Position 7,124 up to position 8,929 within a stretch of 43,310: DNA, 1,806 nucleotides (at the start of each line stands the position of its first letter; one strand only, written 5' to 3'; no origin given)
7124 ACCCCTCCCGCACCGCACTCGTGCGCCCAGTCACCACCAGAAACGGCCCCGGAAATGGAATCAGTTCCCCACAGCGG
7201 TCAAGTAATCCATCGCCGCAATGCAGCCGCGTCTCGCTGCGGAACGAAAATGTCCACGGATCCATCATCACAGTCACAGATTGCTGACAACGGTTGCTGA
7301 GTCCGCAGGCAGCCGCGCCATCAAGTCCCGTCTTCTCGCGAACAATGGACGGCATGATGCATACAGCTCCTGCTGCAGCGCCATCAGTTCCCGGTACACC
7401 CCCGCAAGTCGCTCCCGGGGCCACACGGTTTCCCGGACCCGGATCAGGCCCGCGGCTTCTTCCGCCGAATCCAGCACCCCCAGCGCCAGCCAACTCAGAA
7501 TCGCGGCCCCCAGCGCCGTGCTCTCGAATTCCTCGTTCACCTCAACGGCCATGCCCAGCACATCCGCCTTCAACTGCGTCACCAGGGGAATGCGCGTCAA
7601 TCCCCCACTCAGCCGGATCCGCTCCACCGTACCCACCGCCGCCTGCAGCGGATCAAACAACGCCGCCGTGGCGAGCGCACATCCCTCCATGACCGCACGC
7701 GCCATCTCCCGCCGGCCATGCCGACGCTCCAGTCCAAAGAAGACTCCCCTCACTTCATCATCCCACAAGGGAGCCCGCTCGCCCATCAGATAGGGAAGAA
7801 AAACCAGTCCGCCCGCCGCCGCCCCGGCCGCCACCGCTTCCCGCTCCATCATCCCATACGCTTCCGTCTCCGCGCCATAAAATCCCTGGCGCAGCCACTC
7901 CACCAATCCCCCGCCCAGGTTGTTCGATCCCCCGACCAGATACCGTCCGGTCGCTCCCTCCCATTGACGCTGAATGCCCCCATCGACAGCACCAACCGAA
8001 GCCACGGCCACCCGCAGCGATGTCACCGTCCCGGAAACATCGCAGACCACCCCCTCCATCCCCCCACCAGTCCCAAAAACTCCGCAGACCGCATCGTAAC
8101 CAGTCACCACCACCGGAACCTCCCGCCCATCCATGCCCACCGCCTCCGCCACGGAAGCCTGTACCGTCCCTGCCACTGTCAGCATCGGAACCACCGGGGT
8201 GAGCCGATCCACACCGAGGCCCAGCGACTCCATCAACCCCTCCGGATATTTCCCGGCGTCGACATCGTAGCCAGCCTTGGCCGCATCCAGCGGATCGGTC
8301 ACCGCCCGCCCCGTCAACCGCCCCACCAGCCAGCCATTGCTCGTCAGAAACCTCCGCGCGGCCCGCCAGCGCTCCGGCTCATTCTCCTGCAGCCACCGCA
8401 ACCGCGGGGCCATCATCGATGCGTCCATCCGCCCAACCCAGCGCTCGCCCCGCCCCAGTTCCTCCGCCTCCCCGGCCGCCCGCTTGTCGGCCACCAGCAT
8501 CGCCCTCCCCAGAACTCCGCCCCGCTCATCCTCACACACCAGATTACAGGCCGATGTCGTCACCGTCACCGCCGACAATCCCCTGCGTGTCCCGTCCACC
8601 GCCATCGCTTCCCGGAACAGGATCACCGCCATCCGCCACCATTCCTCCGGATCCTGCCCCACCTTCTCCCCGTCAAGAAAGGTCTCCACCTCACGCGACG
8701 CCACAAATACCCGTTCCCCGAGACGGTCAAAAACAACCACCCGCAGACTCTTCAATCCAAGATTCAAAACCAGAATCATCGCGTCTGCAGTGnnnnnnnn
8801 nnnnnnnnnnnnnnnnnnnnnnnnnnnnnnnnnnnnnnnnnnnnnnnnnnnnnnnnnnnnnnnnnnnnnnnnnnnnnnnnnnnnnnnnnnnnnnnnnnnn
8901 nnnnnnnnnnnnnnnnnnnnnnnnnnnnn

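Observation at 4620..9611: Self-contained five-gene operon that reads like a Kennedy-type pathway with an FGGY sugar/polyol kinase, an aldolase and an Fe-ADH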

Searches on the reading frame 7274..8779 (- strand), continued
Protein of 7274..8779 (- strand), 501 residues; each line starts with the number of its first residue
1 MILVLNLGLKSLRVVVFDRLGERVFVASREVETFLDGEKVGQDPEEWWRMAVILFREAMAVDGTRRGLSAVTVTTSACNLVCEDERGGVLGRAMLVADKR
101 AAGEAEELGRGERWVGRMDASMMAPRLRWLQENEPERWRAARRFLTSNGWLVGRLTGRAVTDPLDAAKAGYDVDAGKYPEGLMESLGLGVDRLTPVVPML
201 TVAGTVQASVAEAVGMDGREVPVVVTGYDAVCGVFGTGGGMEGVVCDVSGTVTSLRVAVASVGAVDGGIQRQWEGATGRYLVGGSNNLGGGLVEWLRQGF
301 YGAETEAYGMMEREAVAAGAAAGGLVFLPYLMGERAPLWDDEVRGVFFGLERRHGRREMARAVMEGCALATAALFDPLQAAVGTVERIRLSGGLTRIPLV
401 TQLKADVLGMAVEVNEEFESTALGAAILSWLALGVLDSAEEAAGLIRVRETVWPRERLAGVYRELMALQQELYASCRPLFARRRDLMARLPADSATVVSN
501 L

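Call 46: find_encoding_contigs(protein=P0093, flank=9000, max_places=1)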
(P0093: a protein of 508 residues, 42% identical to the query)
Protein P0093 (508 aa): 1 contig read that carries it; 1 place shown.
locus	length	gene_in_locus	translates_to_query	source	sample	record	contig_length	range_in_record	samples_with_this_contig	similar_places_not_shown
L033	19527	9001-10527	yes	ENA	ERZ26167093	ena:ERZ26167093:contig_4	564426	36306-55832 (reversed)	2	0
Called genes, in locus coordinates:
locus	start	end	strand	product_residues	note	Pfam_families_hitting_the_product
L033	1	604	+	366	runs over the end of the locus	PF04321:RmlD_sub_bind, PF01073:3Beta_HSD, PF01370:Epimerase, PF02719:Polysacc_synt_2, PF07993:NAD_binding_4, PF16363:GDP_Man_Dehyd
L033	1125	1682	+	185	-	PF00908:dTDP_sugar_isom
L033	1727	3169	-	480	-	-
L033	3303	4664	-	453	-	PF04464:Glyphos_transf, PF13439:Glyco_transf_4 (faint)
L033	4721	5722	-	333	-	PF13489:Methyltransf_23, PF13847:Methyltransf_31 (faint), PF08241:Methyltransf_11, PF08242:Methyltransf_12 (weak)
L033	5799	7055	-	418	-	PF01943:Polysacc_synt, PF13440:Polysacc_synt_3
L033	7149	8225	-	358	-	PF13439:Glyco_transf_4, PF13579:Glyco_trans_4_4, PF09314:DUF1972 (weak), PF00534:Glycos_transf_1, PF13692:Glyco_trans_1_4, PF13524:Glyco_trans_1_2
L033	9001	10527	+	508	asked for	PF00370:FGGY_N, PF02782:FGGY_C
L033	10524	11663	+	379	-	PF00465:Fe-ADH, PF13685:Fe-ADH_2 (faint), PF25137:ADH_Fe_C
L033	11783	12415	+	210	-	-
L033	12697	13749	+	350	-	PF01370:Epimerase, PF16363:GDP_Man_Dehyd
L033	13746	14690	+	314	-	PF01370:Epimerase, PF04321:RmlD_sub_bind (weak), PF16363:GDP_Man_Dehyd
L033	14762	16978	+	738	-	PF13328:HD_4, PF01966:HD, PF04607:RelA_SpoT, PF02824:TGS, PF19296:RelA_AH, PF28438:RelA_RIS, PF01842:ACT (weak), PF13291:ACT_4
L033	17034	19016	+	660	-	PF00270:DEAD (faint), PF04851:ResIII, PF17757:UvrB_inter, PF27431:UvrB_3rd, PF00271:Helicase_C, PF12344:UvrB, PF02151:UVR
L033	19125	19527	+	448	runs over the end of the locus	PF03721:UDPG_MGDP_dh_N, PF00984:UDPG_MGDP_dh, PF03720:UDPG_MGDP_dh_C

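Call 47: find_encoding_contigs(protein=P0099, flank=9000, max_places=1)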
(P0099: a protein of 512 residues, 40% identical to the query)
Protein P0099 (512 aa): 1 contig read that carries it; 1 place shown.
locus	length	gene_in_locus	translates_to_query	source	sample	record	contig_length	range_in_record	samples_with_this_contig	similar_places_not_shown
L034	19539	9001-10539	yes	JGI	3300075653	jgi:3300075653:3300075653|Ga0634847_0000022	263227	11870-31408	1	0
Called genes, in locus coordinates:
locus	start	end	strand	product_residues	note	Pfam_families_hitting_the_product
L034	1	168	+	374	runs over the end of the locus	PF00483:NTP_transferase, PF12804:NTP_transf_3, PF22640:ManC_GMP_beta-helix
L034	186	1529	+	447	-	PF03721:UDPG_MGDP_dh_N, PF00984:UDPG_MGDP_dh, PF03720:UDPG_MGDP_dh_C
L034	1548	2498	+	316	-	PF01073:3Beta_HSD (weak), PF01370:Epimerase, PF02719:Polysacc_synt_2 (weak), PF04321:RmlD_sub_bind (weak), PF07993:NAD_binding_4 (faint), PF16363:GDP_Man_Dehyd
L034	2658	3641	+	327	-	PF01073:3Beta_HSD, PF01370:Epimerase, PF02719:Polysacc_synt_2 (weak), PF04321:RmlD_sub_bind, PF05368:NmrA (weak), PF16363:GDP_Man_Dehyd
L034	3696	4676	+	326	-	PF00535:Glycos_transf_2, PF10111:Glyco_tranf_2_2 (weak), PF13641:Glyco_tranf_2_3 (weak)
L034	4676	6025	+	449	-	PF04932:Wzy_C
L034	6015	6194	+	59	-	-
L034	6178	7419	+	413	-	PF04464:Glyphos_transf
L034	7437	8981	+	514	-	PF03023:MurJ, PF13440:Polysacc_synt_3, PF01554:MatE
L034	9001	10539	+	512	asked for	PF00370:FGGY_N, PF02782:FGGY_C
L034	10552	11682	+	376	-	PF00465:Fe-ADH, PF13685:Fe-ADH_2, PF25137:ADH_Fe_C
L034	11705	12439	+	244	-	PF00483:NTP_transferase, PF12804:NTP_transf_3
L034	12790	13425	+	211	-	PF03808:Glyco_tran_WecG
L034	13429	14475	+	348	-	PF01370:Epimerase, PF04321:RmlD_sub_bind (weak), PF16363:GDP_Man_Dehyd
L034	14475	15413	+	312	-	PF01370:Epimerase, PF04321:RmlD_sub_bind, PF16363:GDP_Man_Dehyd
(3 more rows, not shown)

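Call 48: find_encoding_contigs(protein=P0144, flank=9000, max_places=1)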
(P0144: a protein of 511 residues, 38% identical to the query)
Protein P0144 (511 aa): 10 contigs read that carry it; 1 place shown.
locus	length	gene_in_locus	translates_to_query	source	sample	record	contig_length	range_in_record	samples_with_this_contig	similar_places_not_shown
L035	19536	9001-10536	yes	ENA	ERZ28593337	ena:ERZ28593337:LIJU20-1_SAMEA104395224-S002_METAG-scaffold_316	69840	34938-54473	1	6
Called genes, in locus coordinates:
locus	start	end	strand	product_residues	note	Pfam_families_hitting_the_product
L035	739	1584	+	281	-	PF03372:Exo_endo_phos (weak)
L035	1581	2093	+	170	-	-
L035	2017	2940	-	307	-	PF01609:DDE_Tnp_1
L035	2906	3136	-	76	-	-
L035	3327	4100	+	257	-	-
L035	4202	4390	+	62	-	-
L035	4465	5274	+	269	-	PF00465:Fe-ADH, PF25137:ADH_Fe_C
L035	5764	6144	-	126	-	PF15919:HicB_lk_antitox, PF15970:HicB-like_2 (weak), PF05534:HicB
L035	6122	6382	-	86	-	PF07927:HicA_toxin (weak)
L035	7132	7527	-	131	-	PF15731:MqsA_antitoxin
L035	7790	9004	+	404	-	PF04464:Glyphos_transf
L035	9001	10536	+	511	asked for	PF00370:FGGY_N, PF02782:FGGY_C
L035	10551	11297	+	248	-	PF00483:NTP_transferase, PF12804:NTP_transf_3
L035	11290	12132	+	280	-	PF01116:F_bP_aldolase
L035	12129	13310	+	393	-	PF00465:Fe-ADH, PF13685:Fe-ADH_2 (weak), PF25137:ADH_Fe_C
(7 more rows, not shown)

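Call 73: search_protein_families(library=pfam, proteins=[L030:1914-2930:+, L030:7798-8340:+, L030:8363-9517:+, L033:1727-3169:-], max_evalue=0.1)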
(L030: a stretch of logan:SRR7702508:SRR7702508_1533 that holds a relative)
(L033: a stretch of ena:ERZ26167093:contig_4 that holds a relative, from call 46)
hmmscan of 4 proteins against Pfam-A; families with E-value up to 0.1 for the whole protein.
L030:1914-2930:+ (338 aa): 4 families
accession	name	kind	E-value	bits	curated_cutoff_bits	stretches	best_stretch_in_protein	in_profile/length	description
PF04641.18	Rtf2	-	0.013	15.3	27.4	1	33-94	176-238/258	Rtf2 RING-finger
PF05758.17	Ycf1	-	0.024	13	29.4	1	2-90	194-287/945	Ycf1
PF02487.23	CLN3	-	0.041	13.4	31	1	11-92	143-224/395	CLN3 protein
PF22251.1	PFF1_TM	-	0.05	13.6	32.3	1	18-95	100-183/300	Vacuolar membrane protease, transmembrane domain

L030:7798-8340:+ (180 aa): 3 families
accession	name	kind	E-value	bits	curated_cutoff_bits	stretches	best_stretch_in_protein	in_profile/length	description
PF00003.28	7tm_3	-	0.024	14.7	33.5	1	20-82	110-158/251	7 transmembrane sweet-taste receptor of 3 GCPR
PF13800.11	Sigma_reg_N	-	0.035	14.8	26.3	1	20-45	5-30/91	Sigma factor regulator N-terminal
PF09716.15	ETRAMP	-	0.038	14.4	29.1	1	17-46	42-71/81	Malarial early transcribed membrane protein (ETRAMP)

L030:8363-9517:+ (384 aa): 0 families

L033:1727-3169:- (480 aa): 0 families

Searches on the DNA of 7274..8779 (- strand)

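Call 40: search_dna_similar(query=L029:4100-8028:+, collection=ecoli_genomes, mode=distant, max_rows=15)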
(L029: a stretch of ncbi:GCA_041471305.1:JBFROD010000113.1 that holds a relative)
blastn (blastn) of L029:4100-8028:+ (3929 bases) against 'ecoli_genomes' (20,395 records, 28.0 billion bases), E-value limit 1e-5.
No match.
